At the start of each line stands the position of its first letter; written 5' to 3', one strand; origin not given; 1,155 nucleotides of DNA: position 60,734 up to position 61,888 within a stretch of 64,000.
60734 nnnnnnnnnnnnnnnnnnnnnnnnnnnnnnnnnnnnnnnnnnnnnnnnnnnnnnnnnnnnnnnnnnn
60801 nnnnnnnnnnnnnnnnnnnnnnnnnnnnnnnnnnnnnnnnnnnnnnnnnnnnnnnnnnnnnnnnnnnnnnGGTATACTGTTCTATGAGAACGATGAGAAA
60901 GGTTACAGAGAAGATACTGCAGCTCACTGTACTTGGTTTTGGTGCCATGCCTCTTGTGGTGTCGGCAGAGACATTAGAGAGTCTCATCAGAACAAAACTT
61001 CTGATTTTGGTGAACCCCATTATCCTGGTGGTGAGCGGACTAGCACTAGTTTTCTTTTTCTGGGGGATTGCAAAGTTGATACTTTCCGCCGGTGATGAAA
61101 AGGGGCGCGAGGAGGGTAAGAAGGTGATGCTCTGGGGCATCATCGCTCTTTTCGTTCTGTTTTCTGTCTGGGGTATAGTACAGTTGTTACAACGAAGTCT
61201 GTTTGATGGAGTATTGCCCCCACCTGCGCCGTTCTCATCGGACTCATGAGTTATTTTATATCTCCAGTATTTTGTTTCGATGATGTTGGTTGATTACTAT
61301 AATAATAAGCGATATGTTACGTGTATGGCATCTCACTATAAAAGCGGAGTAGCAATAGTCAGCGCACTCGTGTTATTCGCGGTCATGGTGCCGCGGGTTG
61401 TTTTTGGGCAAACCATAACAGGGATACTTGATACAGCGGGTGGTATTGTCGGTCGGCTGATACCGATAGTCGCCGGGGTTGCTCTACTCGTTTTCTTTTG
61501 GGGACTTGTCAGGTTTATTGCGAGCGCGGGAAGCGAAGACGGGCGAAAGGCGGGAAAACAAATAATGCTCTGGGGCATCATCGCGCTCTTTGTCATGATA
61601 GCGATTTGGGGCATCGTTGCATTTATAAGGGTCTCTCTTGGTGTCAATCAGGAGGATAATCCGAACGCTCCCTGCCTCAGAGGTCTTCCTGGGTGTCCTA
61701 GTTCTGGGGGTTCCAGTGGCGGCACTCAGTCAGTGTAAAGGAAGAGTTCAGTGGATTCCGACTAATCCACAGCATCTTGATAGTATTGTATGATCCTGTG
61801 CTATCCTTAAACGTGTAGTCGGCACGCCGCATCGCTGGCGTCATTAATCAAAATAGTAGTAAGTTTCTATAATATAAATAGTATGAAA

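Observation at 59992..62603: Tandem array of six divergent pilin-like paralogs (VirB2/TrbC-type topology) with individual promoters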

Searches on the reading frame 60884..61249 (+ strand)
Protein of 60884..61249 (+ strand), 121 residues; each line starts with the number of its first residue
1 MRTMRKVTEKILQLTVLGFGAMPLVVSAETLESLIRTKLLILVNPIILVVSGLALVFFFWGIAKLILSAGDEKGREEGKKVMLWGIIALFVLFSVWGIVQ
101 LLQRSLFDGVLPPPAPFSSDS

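Call 3: search_protein_families(library=pfam, proteins=[window:60884-61249:+], max_evalue=1)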
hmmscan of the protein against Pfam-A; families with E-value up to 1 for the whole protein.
window:60884-61249:+ (121 aa): 7 families
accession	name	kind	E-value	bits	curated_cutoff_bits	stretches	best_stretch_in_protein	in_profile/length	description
PF18895.5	T4SS_pilin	-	1.5e-11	44.6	26.6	1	41-102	11-71/71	Type IV secretion system pilin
PF05987.18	DUF898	-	0.056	13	28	1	41-106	183-249/336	Bacterial protein of unknown function (DUF898)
PF13567.11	DUF4131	-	0.073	13.2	31.6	1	47-106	8-55/165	Domain of unknown function (DUF4131)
PF07297.17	DPM2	-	0.21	12.3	27.3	0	22-62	27-67/75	Dolichol phosphate-mannose biosynthesis regulatory protein (DPM2)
PF16237.10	DUF4896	-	0.23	11.8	25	1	86-106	1-21/44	Domain of unknown function (DUF4896)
PF00335.26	Tetraspanin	-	0.32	11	32.1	1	39-105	4-72/225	Tetraspanin family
PF10661.14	EssA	-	0.35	11.2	24.1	1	69-105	109-146/147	WXG100 protein secretion system (Wss), protein EssA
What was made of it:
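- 60884..61249 (+): Pilin-like paralog 3, type C. PF18895 at 44.6 bits (call 3).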

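Call 4: search_protein_families(library=ncbifam, proteins=[window:60884-61249:+], max_evalue=1)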
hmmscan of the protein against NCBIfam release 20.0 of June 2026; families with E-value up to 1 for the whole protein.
window:60884-61249:+ (121 aa): 2 families
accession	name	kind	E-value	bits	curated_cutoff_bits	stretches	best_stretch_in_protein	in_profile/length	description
NF045849.1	ICE_MMCAP2_0565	equivalog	1.7e-07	30.8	40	1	37-101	11-75/80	Mbov_0395 family pilin-like conjugal transfer protein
NF040696.1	isopcys_mtase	equivalog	0.73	9.7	160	1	5-60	35-91/190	protein-S-isoprenylcysteine O-methyltransferase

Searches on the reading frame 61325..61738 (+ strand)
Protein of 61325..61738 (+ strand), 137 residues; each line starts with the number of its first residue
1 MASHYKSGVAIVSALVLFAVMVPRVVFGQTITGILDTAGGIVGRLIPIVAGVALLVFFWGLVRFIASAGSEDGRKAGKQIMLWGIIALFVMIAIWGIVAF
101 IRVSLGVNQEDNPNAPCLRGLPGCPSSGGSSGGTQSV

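Call 3: search_protein_families(library=pfam, proteins=[window:61325-61738:+], max_evalue=1)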
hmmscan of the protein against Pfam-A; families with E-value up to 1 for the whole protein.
window:61325-61738:+ (137 aa): 3 families
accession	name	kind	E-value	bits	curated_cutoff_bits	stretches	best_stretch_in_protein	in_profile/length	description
PF18895.5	T4SS_pilin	-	3.4e-08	33.9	26.6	1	29-101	3-71/71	Type IV secretion system pilin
PF19764.4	DUF6251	-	0.053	13.8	26.5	1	48-80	89-120/126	Family of unknown function (DUF6251)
PF15062.11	ARL6IP6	-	0.2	12.3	27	0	42-64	24-46/86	Haemopoietic lineage transmembrane helix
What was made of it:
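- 61325..61738 (+): Pilin-like paralog 4, type D, first copy. PF18895 at 33.9 bits (call 3).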

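Call 4: search_protein_families(library=ncbifam, proteins=[window:61325-61738:+], max_evalue=1)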
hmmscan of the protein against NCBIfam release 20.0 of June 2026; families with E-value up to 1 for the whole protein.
window:61325-61738:+ (137 aa): 5 families
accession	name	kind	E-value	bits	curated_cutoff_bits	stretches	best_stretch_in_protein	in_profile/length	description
NF045849.1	ICE_MMCAP2_0565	equivalog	0.00017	21.2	40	1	34-101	9-76/80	Mbov_0395 family pilin-like conjugal transfer protein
NF046054.1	memb_MPN527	equivalog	0.027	14.5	80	1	11-100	47-136/211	MPN527 family putative ECF transporter permease subunit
NF008542.0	PRK11465.1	equivalog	0.058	11.6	596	1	42-101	429-487/741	mechanosensitive channel protein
TIGR04561.1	membra_charge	hypoth_equivalog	0.059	13.6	30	1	77-107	9-39/82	TIGR04561 family membrane protein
NF006283.1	PRK08455.1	equivalog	0.6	9.7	187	0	71-111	10-50/182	flagellar basal body-associated protein FliL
